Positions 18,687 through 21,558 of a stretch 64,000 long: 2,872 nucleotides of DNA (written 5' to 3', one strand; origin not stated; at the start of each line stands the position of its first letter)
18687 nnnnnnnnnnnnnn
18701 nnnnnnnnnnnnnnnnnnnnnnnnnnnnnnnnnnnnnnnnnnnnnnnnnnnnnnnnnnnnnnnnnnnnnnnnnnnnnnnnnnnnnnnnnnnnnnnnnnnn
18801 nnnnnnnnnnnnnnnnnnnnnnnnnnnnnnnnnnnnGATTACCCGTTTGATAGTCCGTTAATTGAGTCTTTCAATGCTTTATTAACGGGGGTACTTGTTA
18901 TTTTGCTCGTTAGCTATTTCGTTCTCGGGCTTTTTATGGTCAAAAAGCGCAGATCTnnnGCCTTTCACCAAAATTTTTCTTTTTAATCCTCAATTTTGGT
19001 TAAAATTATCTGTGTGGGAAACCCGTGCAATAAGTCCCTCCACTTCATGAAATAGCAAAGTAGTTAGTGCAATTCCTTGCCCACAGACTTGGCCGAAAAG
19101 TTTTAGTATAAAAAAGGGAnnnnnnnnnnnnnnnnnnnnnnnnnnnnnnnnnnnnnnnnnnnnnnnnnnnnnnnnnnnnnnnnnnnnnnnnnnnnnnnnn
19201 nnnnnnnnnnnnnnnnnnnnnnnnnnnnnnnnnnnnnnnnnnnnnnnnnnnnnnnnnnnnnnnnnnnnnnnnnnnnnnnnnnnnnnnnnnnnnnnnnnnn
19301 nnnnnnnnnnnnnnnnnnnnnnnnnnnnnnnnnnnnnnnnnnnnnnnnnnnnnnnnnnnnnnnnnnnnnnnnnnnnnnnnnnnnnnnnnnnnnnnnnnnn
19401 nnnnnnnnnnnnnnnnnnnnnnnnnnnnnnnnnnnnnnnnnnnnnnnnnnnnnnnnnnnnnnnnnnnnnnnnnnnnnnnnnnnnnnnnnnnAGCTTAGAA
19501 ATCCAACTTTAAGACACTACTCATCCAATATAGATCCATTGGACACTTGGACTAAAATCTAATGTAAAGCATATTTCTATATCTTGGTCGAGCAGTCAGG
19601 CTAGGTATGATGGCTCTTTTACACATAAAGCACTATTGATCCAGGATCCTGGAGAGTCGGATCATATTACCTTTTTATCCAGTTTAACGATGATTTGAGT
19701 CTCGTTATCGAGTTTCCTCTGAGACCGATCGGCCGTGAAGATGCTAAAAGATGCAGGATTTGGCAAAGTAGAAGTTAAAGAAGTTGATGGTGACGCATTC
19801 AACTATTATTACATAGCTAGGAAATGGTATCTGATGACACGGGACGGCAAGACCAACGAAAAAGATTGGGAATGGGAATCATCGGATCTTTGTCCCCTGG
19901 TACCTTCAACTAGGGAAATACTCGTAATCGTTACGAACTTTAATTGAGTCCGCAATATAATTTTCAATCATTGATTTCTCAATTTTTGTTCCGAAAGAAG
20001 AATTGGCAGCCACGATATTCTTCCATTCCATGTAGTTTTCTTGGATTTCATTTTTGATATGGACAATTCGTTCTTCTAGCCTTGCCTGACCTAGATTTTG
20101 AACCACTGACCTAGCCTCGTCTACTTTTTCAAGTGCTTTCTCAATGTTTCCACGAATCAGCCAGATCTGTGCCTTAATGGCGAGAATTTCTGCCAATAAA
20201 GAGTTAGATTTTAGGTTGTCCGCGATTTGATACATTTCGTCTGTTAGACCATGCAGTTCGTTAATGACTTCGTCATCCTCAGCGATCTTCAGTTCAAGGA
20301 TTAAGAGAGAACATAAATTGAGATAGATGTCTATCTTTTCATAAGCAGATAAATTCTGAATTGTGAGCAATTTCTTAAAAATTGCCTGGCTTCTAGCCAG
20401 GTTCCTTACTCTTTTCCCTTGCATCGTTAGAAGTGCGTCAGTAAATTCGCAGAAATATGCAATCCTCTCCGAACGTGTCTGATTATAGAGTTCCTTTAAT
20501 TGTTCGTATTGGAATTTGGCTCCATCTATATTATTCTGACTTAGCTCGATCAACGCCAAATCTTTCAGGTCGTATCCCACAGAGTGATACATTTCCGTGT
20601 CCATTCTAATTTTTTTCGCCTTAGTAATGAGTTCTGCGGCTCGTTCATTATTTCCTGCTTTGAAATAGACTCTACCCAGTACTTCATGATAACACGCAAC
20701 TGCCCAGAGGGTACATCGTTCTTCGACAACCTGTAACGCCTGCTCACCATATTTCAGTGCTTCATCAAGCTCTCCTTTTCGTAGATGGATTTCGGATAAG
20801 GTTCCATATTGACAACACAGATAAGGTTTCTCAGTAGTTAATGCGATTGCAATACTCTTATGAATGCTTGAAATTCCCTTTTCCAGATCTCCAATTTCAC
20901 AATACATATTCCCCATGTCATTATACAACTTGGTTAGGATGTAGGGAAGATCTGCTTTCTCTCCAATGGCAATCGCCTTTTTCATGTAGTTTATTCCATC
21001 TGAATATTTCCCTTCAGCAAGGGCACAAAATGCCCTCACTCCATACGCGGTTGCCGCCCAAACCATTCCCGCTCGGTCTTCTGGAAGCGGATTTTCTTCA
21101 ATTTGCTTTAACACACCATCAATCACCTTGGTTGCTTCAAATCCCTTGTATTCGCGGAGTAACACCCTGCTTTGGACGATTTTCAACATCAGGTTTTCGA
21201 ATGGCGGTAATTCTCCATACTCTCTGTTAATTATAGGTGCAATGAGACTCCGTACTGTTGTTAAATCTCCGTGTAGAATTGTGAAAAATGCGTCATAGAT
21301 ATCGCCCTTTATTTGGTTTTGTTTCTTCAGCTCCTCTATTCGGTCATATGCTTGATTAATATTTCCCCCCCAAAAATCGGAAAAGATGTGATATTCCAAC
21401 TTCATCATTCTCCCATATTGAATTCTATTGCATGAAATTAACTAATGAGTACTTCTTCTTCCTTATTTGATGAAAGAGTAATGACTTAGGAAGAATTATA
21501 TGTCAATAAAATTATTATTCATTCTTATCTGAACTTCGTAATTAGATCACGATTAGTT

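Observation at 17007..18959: Circularly permuted family-5 solute-binding protein (copy 1) with C-terminal membrane anchor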

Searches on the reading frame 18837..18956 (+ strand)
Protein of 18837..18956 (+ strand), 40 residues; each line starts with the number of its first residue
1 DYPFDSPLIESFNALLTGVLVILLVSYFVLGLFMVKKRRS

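Call 52: search_protein_families(library=ncbifam, proteins=[window:18837-18956:+], max_evalue=10)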
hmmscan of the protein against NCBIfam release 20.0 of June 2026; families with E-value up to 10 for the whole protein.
seq(40 aa): 0 families

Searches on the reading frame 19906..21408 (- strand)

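Call 10: search_protein_families(library=pfam, proteins=[window:19906-21408:-], max_evalue=0.001)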
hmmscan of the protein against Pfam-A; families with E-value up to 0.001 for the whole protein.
window:19906-21408:- (500 aa): 12 families
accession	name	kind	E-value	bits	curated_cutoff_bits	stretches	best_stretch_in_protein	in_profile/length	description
PF07719.23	TPR_2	-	2.3e-16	58.9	27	0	203-226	6-29/34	Tetratricopeptide repeat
PF13424.12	TPR_12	-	2.9e-15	56.6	30.1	1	161-229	5-76/77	Tetratricopeptide repeat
PF17874.7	TPR_MalT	-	9.9e-15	55.1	45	1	124-432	6-306/336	MalT-like TPR region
PF13181.12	TPR_8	-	1e-07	32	25.7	0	201-226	4-29/34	Tetratricopeptide repeat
PF13374.12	TPR_10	-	7.1e-07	29.5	27.5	0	201-230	5-34/42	Tetratricopeptide repeat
PF13428.12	TPR_14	-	1.6e-06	28.6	23.5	0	204-227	7-30/44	Tetratricopeptide repeat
PF24885.1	TPR_NPHP3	-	4.4e-06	26.7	100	1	149-272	90-217/239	Nephrocystin-3 TPR domain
PF00515.34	TPR_1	-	7.7e-06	26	27.8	0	244-267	7-30/34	Tetratricopeptide repeat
PF13176.12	TPR_7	-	1e-05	25.7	27.9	0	204-229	5-30/36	Tetratricopeptide repeat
PF14559.12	TPR_19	-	0.00011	22.9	25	0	209-276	2-63/68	Tetratricopeptide repeat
PF13432.12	TPR_16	-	0.00012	22.9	32.7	0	242-265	35-58/65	Tetratricopeptide repeat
PF10602.15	RPN7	-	0.00067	19.8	29.6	0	160-266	37-141/174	26S proteasome subunit RPN7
